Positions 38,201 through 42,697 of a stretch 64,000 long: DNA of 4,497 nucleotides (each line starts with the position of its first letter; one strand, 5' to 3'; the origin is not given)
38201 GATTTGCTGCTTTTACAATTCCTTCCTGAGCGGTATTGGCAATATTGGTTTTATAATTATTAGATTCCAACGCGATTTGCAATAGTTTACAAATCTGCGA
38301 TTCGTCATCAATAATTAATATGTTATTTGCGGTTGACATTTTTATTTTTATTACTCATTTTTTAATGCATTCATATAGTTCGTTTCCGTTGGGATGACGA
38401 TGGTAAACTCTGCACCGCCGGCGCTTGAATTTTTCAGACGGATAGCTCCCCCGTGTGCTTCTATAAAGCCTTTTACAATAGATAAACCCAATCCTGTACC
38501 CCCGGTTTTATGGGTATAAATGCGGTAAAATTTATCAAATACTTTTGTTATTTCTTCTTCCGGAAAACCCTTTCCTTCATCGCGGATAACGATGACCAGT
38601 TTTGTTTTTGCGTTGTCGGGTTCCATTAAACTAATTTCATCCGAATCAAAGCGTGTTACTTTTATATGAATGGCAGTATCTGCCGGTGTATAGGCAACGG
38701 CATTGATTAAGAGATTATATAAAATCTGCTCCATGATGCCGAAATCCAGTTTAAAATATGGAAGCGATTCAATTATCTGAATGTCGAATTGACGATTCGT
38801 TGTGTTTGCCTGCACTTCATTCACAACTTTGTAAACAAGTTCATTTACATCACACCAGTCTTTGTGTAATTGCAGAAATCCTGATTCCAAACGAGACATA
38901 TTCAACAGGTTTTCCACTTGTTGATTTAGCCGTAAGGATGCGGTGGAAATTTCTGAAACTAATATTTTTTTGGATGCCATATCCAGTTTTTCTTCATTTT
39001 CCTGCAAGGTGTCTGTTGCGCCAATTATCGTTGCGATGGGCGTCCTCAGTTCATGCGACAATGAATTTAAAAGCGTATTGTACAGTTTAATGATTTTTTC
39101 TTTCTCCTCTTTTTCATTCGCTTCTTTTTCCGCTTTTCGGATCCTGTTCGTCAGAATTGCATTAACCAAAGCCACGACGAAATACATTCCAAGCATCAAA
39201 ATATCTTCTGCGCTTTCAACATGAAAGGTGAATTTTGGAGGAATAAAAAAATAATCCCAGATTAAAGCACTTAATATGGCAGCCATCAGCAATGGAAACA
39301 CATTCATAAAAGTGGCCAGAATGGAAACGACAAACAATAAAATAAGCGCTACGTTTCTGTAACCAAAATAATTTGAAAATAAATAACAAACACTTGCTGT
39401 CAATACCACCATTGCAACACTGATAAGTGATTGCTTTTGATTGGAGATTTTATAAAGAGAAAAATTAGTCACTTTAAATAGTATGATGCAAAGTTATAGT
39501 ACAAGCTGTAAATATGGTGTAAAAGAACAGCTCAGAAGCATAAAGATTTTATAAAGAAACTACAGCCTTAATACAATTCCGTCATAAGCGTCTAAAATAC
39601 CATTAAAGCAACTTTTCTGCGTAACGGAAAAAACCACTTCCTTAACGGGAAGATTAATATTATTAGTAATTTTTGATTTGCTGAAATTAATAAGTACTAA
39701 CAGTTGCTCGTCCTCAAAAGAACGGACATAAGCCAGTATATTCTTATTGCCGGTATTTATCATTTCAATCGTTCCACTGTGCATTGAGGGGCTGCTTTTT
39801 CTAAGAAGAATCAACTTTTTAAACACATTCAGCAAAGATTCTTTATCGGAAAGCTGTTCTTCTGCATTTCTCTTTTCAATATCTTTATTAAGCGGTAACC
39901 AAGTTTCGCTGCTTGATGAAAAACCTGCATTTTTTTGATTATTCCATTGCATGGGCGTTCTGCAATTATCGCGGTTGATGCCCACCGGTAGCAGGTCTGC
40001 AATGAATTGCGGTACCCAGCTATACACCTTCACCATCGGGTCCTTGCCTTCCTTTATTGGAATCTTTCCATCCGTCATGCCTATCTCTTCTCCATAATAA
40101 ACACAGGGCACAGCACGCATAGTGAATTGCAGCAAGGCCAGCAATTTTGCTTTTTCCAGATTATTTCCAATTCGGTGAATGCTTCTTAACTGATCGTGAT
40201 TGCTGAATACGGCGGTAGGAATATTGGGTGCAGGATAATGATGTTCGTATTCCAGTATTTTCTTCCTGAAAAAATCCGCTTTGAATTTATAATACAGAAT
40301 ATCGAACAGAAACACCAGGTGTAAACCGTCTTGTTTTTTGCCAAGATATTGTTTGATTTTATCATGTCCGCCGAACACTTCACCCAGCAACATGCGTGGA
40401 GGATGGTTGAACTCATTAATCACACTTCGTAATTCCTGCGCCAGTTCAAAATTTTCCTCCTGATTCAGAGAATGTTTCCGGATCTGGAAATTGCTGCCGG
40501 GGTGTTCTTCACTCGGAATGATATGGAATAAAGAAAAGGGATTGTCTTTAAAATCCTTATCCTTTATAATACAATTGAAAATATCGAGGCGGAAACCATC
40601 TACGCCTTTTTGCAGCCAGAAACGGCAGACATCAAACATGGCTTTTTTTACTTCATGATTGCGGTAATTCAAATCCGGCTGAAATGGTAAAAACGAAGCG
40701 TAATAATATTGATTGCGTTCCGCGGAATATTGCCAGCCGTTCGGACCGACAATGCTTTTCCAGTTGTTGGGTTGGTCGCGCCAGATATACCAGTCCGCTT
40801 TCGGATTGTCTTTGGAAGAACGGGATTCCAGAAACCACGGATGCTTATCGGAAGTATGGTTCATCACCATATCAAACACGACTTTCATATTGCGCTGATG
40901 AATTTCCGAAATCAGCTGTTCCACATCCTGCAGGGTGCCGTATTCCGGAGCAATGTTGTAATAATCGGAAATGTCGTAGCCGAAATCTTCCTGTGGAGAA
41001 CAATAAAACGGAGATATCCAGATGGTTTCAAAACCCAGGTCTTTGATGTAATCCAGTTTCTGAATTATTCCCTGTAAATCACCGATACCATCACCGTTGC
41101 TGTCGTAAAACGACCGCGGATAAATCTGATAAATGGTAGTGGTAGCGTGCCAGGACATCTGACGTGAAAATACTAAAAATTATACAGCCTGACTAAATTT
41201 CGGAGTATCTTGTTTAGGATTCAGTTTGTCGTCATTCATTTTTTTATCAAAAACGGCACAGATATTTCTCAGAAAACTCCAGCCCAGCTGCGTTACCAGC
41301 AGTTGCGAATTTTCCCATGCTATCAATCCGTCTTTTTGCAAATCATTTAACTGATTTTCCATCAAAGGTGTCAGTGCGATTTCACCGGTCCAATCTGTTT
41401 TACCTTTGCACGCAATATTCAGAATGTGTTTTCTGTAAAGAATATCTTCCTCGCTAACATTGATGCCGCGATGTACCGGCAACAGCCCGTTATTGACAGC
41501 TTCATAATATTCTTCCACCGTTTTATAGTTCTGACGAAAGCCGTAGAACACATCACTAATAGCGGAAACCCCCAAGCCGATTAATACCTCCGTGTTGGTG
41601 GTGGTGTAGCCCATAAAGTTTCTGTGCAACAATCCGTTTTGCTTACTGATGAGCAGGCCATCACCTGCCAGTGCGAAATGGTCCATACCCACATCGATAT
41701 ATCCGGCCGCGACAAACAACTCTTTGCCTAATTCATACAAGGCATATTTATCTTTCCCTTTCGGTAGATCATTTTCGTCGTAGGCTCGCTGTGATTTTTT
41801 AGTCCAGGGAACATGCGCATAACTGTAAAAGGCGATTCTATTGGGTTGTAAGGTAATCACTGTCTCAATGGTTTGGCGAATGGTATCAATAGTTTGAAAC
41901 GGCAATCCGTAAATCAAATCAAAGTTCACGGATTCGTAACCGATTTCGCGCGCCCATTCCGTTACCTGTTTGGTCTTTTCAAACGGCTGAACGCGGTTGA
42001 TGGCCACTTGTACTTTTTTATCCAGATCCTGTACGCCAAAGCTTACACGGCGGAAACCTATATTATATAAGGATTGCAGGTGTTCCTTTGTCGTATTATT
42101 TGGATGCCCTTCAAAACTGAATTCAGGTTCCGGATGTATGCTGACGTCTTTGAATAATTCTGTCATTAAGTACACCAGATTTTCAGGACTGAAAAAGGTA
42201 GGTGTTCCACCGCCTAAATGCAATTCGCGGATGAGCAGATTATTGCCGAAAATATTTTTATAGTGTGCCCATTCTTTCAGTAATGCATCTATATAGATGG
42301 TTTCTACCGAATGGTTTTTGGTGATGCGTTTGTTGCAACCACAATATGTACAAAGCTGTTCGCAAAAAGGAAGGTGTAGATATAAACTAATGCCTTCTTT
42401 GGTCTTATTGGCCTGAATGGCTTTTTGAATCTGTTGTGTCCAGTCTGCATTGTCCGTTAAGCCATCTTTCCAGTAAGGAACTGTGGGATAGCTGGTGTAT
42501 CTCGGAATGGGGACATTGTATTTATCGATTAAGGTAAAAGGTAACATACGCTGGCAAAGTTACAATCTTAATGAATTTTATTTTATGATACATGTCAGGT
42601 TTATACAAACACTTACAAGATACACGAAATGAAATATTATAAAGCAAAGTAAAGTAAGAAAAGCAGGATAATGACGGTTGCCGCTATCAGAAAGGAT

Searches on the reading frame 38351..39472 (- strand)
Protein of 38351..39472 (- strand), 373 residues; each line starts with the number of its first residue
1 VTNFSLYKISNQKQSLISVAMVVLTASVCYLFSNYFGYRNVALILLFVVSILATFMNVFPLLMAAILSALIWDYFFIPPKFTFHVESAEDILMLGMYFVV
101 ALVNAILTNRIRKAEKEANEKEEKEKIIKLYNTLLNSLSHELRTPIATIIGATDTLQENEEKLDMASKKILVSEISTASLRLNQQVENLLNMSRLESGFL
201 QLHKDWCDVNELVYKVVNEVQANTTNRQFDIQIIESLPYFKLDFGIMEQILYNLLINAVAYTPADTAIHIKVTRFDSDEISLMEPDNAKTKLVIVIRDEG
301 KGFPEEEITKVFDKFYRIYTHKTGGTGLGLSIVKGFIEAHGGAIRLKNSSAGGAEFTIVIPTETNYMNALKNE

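Call 44: search_protein_families(library=pfam, proteins=[window:38351-39472:-])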
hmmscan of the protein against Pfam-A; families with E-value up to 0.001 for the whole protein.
window:38351-39472:- (373 aa): 3 families
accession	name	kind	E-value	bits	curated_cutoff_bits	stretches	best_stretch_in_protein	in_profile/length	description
PF02518.31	HATPase_c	-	1.4e-24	87.1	26.4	1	247-363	6-110/111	Histidine kinase-, DNA gyrase B-, and HSP90-like ATPase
PF13493.11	DUF4118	-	2.3e-24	85.7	28.4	1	16-120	2-106/107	Domain of unknown function (DUF4118)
PF00512.31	HisKA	-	1.1e-13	51.4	26.9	1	133-198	4-66/66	His Kinase A (phospho-acceptor) domain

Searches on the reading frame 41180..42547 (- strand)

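Call 44: search_protein_families(library=pfam, proteins=[window:41180-42547:-])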
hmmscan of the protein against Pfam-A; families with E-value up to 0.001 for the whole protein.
window:41180-42547:- (455 aa): 1 family
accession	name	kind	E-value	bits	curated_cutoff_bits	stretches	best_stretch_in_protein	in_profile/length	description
PF04055.27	Radical_SAM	-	8.7e-20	72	29.5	1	57-229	2-165/166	Radical SAM superfamily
